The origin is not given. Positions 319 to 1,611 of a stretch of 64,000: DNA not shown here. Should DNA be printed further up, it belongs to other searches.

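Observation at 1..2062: RiPP-like operon: PqqD-family gene, a 96-aa Cys-free T/V/N/A/Q-rich peptide, and two overlapping paralogous radical-SAM genes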

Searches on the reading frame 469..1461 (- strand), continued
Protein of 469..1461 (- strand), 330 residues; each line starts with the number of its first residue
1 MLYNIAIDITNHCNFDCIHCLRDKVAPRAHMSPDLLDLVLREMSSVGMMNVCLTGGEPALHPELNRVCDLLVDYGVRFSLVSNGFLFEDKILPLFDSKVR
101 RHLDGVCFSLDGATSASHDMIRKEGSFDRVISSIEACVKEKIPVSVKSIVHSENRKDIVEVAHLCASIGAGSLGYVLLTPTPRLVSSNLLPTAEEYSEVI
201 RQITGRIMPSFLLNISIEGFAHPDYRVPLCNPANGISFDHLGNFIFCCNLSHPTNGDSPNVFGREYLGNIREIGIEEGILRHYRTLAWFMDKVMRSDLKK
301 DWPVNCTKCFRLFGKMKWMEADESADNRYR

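Call 27: search_solved_structures(query=A2, max_evalue=1, show_alignments=2)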
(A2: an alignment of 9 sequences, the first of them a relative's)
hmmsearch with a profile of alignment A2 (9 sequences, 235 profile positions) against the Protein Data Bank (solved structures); distinct sequences matched with E-value up to 1: 6.
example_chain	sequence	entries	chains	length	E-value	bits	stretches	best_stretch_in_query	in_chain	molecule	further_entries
3tqf_A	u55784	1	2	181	0.021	17.5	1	81-122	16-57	Hpr(Ser) kinase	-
1ko7_A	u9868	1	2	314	0.17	14.5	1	72-121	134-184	Hpr kinase/phosphatase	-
7swl_A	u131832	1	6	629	0.25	14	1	75-100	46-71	Rix7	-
7t3i_A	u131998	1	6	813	0.33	13.6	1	75-100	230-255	Rix7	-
6mat_A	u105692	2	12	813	0.33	13.6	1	75-100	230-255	Rix7 mutant | Rix7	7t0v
6c2u_A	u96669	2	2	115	0.99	12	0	85-101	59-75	phosphate-loop protein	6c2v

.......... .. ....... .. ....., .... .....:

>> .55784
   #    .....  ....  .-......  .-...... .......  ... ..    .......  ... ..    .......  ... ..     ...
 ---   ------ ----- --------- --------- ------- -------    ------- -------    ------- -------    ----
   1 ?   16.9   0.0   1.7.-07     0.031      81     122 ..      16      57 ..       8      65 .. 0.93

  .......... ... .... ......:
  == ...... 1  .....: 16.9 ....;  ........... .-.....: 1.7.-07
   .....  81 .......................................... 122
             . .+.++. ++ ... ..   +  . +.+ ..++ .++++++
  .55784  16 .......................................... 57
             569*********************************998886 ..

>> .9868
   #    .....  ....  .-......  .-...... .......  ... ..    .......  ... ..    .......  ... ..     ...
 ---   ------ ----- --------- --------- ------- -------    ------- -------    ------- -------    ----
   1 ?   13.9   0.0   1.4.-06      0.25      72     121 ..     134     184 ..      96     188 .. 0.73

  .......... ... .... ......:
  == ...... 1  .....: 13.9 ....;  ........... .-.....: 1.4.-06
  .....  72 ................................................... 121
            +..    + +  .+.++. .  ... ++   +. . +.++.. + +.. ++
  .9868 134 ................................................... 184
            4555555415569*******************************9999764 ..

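Call 37: find_homologous_proteins(query=A2, max_evalue=0.001)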
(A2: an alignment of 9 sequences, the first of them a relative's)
Query A2 (9 sequences) (235 aa, profile of the alignment): 54 proteins with E <= 0.001 among 4306 candidates.
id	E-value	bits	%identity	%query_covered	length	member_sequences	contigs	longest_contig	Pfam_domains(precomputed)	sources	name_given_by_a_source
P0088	4.1e-129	447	99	100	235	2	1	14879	-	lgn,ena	-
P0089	1.1e-128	446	93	100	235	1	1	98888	-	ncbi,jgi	-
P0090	1.6e-128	445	93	100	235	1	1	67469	-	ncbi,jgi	-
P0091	3.5e-128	444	86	100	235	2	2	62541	-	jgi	-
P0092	3.2e-127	441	84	100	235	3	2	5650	-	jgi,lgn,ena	-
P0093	1.2e-126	439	88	100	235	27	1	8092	-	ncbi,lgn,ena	-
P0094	5.3e-126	437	95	100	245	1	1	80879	-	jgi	jgi:hypothetical protein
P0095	1.3e-125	436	83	100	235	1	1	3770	-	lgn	-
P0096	9.9e-124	429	84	100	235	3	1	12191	-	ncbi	-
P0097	1.5e-123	429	83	100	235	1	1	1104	-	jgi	jgi:hypothetical protein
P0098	2.9e-123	428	76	100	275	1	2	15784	-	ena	-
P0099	1.0e-122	426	84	100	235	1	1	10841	-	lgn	-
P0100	6.5e-122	423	73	100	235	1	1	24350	-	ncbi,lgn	-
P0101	2.1e-121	422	80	100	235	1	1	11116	-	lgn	-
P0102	2.3e-121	422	80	100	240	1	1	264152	-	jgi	jgi:hypothetical protein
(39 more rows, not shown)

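Call 47: predict_structure(alignment_id=A4)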
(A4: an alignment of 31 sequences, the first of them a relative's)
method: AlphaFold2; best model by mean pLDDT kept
length: 235 residues; sequences in the alignment: 31
mean_pLDDT: 90.9   pTM: 0.89
mean pLDDT of the five models: 90.9, 90.5, 80.7, 79.3, 77.6
residues with pLDDT >= 90: 168; 70-90: 62; 50-70: 4; < 50: 1
segments of 3 or more residues with pLDDT < 50: none
pLDDT, mean of each block of 10 residues (from residue 1): 86 94 92 86 87 87 96 95 92 89 92 95 95 86 92 93 88 96 95 97 96 83 89 70
secondary structure, 60 per line:
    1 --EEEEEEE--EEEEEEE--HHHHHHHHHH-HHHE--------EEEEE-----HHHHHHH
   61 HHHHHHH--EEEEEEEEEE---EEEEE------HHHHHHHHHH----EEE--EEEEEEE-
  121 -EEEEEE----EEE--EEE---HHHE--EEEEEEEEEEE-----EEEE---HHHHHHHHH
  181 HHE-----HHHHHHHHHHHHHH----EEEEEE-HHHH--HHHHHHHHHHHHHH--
elements in order: E3-9 E12-18 H21-30 E44-48 H54-67 E70-79 E83-87 H94-103 E108-110 E113-119 E122-127 E132-134 E137-139 E149-159 E165-168 H172-182 H189-202 E207-212 H214-217 H220-233

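Call 49: search_protein_representatives(alignment_id=A4)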
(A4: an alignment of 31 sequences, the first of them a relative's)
Query: 31 sequences, 235 profile positions. Proteins with E-value up to 0.001 (for the whole library): 1180; up to 1e-10: 37; up to 1e-30: 11. The best 150 are listed.
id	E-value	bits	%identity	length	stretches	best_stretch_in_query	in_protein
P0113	6.3e-114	395.6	-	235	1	1-235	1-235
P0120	2.9e-91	321.4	-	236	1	1-234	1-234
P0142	6.0e-86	304.0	-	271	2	4-148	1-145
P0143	5.0e-62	225.7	-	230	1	4-233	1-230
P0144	5.2e-62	225.7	-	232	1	4-232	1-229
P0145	5.2e-59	215.9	-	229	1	4-230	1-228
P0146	1.1e-57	211.5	-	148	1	87-233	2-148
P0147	9.9e-53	195.3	-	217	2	4-150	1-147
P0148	1.2e-43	165.6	-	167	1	69-233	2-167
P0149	7.7e-39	149.8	-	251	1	7-232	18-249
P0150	2.7e-33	131.7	-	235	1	2-223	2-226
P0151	1.5e-30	122.7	-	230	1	1-227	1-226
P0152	1.5e-28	116.2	-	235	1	5-228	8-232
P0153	2.4e-26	108.9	-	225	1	21-229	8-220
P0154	2.8e-25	105.5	-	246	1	6-228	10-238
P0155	3.7e-24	101.8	-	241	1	7-229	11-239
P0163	4.1e-18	82.0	-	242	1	3-229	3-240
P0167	2.2e-13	66.6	-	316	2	52-136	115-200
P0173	1.4e-11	60.6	-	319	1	63-193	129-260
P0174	2.0e-11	60.1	-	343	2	57-140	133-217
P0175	5.9e-11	58.6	-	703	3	66-126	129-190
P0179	3.0e-10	56.3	-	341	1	63-135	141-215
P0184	1.0e-09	54.6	-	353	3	61-134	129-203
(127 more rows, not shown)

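Call 50: search_protein_families(library=ncbifam, proteins=[P0149, P0152, P0155, P0163, P0167, P0173, P0174, P0179, P0184, P0175], max_evalue=0.001)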
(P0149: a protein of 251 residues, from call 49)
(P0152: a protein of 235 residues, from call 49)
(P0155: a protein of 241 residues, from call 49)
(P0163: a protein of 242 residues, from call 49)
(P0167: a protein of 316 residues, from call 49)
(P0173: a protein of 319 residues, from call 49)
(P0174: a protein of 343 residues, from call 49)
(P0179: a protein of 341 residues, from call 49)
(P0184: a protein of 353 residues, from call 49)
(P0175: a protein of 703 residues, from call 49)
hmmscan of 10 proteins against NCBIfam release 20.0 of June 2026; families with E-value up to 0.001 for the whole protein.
P0149 (251 aa): 2 families
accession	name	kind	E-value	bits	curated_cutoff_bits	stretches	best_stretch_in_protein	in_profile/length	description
TIGR04352.1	HprK_rel_A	equivalog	1.2e-05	24.6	200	1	85-152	98-163/280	HprK-related kinase A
TIGR04355.1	HprK_rel_B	hypoth_equivalog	0.00039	19.6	200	1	84-136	145-197/351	HprK-related kinase B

P0152 (235 aa): 1 family
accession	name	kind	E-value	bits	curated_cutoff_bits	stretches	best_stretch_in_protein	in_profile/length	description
TIGR04355.1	HprK_rel_B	hypoth_equivalog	6e-05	22.3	200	0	72-127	143-198/351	HprK-related kinase B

P0155 (241 aa): 2 families
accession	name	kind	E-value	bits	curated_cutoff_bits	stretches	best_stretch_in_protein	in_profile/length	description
TIGR04249.1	SCM_chp_ScmC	equivalog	8.9e-05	22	125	1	66-130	112-179/292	SynChlorMet cassette protein ScmC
TIGR04352.1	HprK_rel_A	equivalog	0.00016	20.9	200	1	79-126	99-146/280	HprK-related kinase A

P0163 (242 aa): 1 family
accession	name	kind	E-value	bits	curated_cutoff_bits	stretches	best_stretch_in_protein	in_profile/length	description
TIGR04249.1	SCM_chp_ScmC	equivalog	0.0004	19.8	125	1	71-122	124-174/292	SynChlorMet cassette protein ScmC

P0167 (316 aa): 3 families
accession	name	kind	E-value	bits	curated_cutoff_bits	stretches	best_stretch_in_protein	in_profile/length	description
TIGR04355.1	HprK_rel_B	hypoth_equivalog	1e-08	34.7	200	1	65-187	82-198/351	HprK-related kinase B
TIGR04352.1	HprK_rel_A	equivalog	1.6e-05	24.2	200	1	135-197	98-158/280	HprK-related kinase A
TIGR00679.1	hpr-ser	equivalog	2.7e-05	23.6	240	1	147-186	145-184/300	HPr(Ser) kinase/phosphatase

P0173 (319 aa): 5 families
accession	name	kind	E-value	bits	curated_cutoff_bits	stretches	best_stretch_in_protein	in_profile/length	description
TIGR04352.1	HprK_rel_A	equivalog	3e-06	26.6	200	1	132-301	92-259/280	HprK-related kinase A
TIGR04355.1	HprK_rel_B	hypoth_equivalog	9.1e-06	25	200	1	132-192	140-200/351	HprK-related kinase B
NF003883.0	PRK05428.2-1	equivalog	0.00032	20.1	252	1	141-187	20-66/189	HPr kinase/phosphorylase-related protein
TIGR04249.1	SCM_chp_ScmC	equivalog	0.00086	18.7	125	0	133-203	122-192/292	SynChlorMet cassette protein ScmC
TIGR00679.1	hpr-ser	equivalog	0.0009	18.6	240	0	151-186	146-181/300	HPr(Ser) kinase/phosphatase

P0174 (343 aa): 4 families
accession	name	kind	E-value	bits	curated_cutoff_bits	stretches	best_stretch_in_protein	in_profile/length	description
TIGR04352.1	HprK_rel_A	equivalog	9.5e-14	51.2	200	1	146-316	96-267/280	HprK-related kinase A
TIGR00679.1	hpr-ser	equivalog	1e-08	34.8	240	1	149-198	134-184/300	HPr(Ser) kinase/phosphatase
TIGR04355.1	HprK_rel_B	hypoth_equivalog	1.4e-07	31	200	1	139-225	137-223/351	HprK-related kinase B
NF003883.0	PRK05428.2-1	equivalog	0.00043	19.7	252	1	149-196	18-65/189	HPr kinase/phosphorylase-related protein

P0179 (341 aa): 5 families
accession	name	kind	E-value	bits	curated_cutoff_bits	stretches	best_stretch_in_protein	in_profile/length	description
TIGR04352.1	HprK_rel_A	equivalog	1.1e-13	50.9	200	1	145-318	93-265/280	HprK-related kinase A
TIGR04355.1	HprK_rel_B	hypoth_equivalog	9.9e-07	28.2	200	1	145-206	141-201/351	HprK-related kinase B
NF003883.0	PRK05428.2-1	equivalog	7.8e-06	25.4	252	1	151-199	18-65/189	HPr kinase/phosphorylase-related protein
TIGR00679.1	hpr-ser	equivalog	9.9e-06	25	240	1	162-199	144-181/300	HPr(Ser) kinase/phosphatase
TIGR04249.1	SCM_chp_ScmC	equivalog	2.5e-05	23.8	125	1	143-202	121-178/292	SynChlorMet cassette protein ScmC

P0184 (353 aa): 5 families
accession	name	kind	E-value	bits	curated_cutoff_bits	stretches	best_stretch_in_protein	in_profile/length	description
TIGR04355.1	HprK_rel_B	hypoth_equivalog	3.9e-15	55.8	200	1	123-214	129-220/351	HprK-related kinase B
TIGR04352.1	HprK_rel_A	equivalog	1.4e-13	50.6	200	1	139-192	97-150/280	HprK-related kinase A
TIGR00679.1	hpr-ser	equivalog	1.4e-07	31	240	1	151-188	144-181/300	HPr(Ser) kinase/phosphatase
NF003883.0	PRK05428.2-1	equivalog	5.5e-06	25.9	252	1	142-189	19-66/189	HPr kinase/phosphorylase-related protein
TIGR04249.1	SCM_chp_ScmC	equivalog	7.1e-06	25.6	125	1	124-187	111-173/292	SynChlorMet cassette protein ScmC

P0175 (703 aa): 10 families
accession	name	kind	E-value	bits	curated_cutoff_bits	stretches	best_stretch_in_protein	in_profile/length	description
TIGR04352.1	HprK_rel_A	equivalog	8.6e-26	90.7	200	2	136-300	99-269/280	HprK-related kinase A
TIGR00679.1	hpr-ser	equivalog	8.8e-11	41.6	240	1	134-187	132-186/300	HPr(Ser) kinase/phosphatase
TIGR04355.1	HprK_rel_B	hypoth_equivalog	9.1e-10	38.2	200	1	136-184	147-195/351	HprK-related kinase B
TIGR04249.1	SCM_chp_ScmC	equivalog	1.8e-09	37.3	125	1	132-179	124-170/292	SynChlorMet cassette protein ScmC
NF010335.0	PRK13764.1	equivalog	1.3e-05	24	340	0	142-166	260-284/613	ATPase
NF003230.0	PRK04195.1-6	equivalog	1.8e-05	23.6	441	0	506-528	39-61/494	replication factor C large subunit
TIGR03922.1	T7SS_EccA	equivalog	7.5e-05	21.5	466.65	0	502-537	308-345/557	type VII secretion AAA-ATPase EccA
NF003229.0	PRK04195.1-5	equivalog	0.00019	20.3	280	0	504-528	42-66/413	replication factor C large subunit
TIGR03689.1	pup_AAA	equivalog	0.00019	20.3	504.75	0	497-547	207-261/512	proteasome ATPase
TIGR01242.2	TIGR01242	subfamily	0.00052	19.1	500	0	497-528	139-170/362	proteasome-activating nucleotidase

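Call 51: fold_search(model_id=the predicted structure, library=pdb)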
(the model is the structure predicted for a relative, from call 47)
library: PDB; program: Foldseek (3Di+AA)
matches with E <= 10: 227; with E <= 0.001: 58
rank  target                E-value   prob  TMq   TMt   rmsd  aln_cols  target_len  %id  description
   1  1ko7_A                2.9e-07  1.00  0.35  0.29  12.2       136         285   18  X-ray structure of the HPr kinase/phosphatase from Staphylococcus xylosus at 1.95 A resolution (released 2002-04-03)
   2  6at3_A                1.0e-06  1.00  0.55  0.27   7.9       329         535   10  E. coli phosphoenolpyruvate carboxykinase Y207F mutant bound to thiosulfate and oxaloacetate (released 2018-08-29)
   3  1yvy_B                1.1e-06  1.00  0.56  0.30   6.3       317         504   13  Crystal structure of Anaerobiospirillum succiniciproducens phosphoenolpyruvate carboxykinase (released 2005-07-26)
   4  1oen                  1.2e-06  1.00  0.56  0.29   7.0       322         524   12  PHOSPHOENOLPYRUVATE CARBOXYKINASE (released 1996-11-08)
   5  6asn                  1.2e-06  1.00  0.54  0.27   8.0       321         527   12  E. coli phosphoenolpyruvate carboxykinase K212I F216V mutant bound to methanesulfonate (released 2018-08-29)
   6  2pxz                  1.8e-06  1.00  0.62  0.32   6.8       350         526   12  E. coli phosphoenolpyruvate carboxykinase (PEPCK) complexed with ATP, Mg2+, Mn2+, carbon dioxide and oxaloacetate (released 2008-04-22)
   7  1yvy_A                1.9e-06  1.00  0.55  0.29   7.7       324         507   13  Crystal structure of Anaerobiospirillum succiniciproducens phosphoenolpyruvate carboxykinase (released 2005-07-26)
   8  6asm                  2.4e-06  1.00  0.61  0.31   6.9       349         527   13  E. coli phosphoenolpyruvate carboxykinase G209S K212C mutant bound to thiosulfate (released 2018-08-29)
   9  6at3_B                2.4e-06  1.00  0.58  0.29   5.7       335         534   11  E. coli phosphoenolpyruvate carboxykinase Y207F mutant bound to thiosulfate and oxaloacetate (released 2018-08-29)
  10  6at4_B                2.7e-06  1.00  0.55  0.27   8.0       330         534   10  E. coli phosphoenolpyruvate carboxykinase bound to thiosulfate (released 2018-08-29)
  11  1j3b_B                2.7e-06  1.00  0.55  0.28   8.9       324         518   12  Crystal structure of ATP-dependent phosphoenolpyruvate carboxykinase from Thermus thermophilus HB8 (released 2003-02-11)
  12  1ayl                  2.9e-06  1.00  0.56  0.28   6.7       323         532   13  PHOSPHOENOLPYRUVATE CARBOXYKINASE (released 1997-01-11)
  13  1j3b_A                3.1e-06  1.00  0.52  0.27  10.5       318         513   11  Crystal structure of ATP-dependent phosphoenolpyruvate carboxykinase from Thermus thermophilus HB8 (released 2003-02-11)
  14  1ygg                  3.5e-06  1.00  0.54  0.27  10.0       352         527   12  Crystal structure of phosphoenolpyruvate carboxykinase from Actinobacillus succinogenes (released 2005-06-28)
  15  6asi                  4.2e-06  1.00  0.61  0.31   6.8       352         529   12  E. coli phosphoenolpyruvate carboxykinase G209S mutant bound to methanesulfonate (released 2018-08-29)
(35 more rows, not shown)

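Call 52: search_protein_families(library=ncbifam, alignment_id=A4, max_evalue=0.1)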
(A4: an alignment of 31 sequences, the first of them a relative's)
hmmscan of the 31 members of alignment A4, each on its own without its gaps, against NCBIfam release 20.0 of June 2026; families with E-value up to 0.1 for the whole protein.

A. member 1, P0088 (235 aa): 3 families
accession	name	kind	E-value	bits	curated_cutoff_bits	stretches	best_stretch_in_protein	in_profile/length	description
TIGR04352.1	HprK_rel_A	equivalog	0.0092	15.1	200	1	89-150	116-175/280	HprK-related kinase A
TIGR04355.1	HprK_rel_B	hypoth_equivalog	0.023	13.8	200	1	68-127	142-202/351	HprK-related kinase B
NF000361.1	self_FomB_kinase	exception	0.038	13.1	400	1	64-118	119-175/325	FomB family phosphonate monophosphate kinase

B. families by the number of members that match (of 31 scanned): 9 families
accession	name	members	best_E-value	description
TIGR04352.1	HprK_rel_A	26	8.9e-05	HprK-related kinase A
TIGR04355.1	HprK_rel_B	24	0.00013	HprK-related kinase B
NF000361.1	self_FomB_kinase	16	0.0016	FomB family phosphonate monophosphate kinase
TIGR00679.1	hpr-ser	15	2.4e-05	HPr(Ser) kinase/phosphatase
NF003883.0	PRK05428.2-1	14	0.0022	HPr kinase/phosphorylase-related protein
NF003253.0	PRK04210.1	4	0.049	phosphoenolpyruvate carboxykinase (GTP)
NF006821.0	PRK09344.1-3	2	0.012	phosphoenolpyruvate carboxykinase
NF045667.1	MTase_DVU1556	1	0.061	DVU_1556 family methyltransferase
NF006402.0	PRK08651.1-5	1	0.085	succinyl-diaminopimelate desuccinylase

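Call 58: search_protein_families(library=pfam, proteins=[L001:14720-15697:-], max_evalue=0.1)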
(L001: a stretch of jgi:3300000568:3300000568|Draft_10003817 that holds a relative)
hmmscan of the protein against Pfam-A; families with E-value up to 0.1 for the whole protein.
L001:14720-15697:- (325 aa): 0 families

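Call 64: find_related_loci(query=A6, collection=metagenome_contigs, flank=8000)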
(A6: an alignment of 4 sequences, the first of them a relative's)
Query A6 (235 aa) in metagenome_contigs; peptide patterns used: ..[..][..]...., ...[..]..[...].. (x = any residue, [..] = any of these).
600 stretches matched a pattern (row limit reached: there are more); 148 encode a relative of the query (tblastn E <= 1e-3); the best 80 are kept; 80 distinct loci.
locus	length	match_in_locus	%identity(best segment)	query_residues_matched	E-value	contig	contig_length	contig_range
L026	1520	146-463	27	59-170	3e-10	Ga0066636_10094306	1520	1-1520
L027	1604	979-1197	36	73-144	7e-10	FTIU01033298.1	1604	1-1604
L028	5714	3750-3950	40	60-126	1e-9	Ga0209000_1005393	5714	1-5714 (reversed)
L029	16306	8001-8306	31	60-166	4e-9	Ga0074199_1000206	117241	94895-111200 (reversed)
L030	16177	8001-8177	37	60-118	2e-8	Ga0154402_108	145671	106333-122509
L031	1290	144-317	38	73-128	2e-8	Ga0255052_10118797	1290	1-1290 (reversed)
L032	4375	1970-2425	26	74-235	4e-8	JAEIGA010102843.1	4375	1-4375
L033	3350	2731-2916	35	57-118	6e-8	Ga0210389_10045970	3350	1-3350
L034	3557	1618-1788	44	73-127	6e-8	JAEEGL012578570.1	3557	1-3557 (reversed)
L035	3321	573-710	48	73-118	6e-8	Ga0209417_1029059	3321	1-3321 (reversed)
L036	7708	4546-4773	35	52-127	8e-8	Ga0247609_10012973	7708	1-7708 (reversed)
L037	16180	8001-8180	43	66-123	1e-7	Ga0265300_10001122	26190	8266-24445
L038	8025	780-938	43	73-123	2e-7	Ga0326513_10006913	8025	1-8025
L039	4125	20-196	37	60-118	3e-7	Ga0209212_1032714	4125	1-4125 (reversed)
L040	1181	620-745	45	73-114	2e-7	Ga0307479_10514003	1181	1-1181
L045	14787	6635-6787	43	65-117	5e-7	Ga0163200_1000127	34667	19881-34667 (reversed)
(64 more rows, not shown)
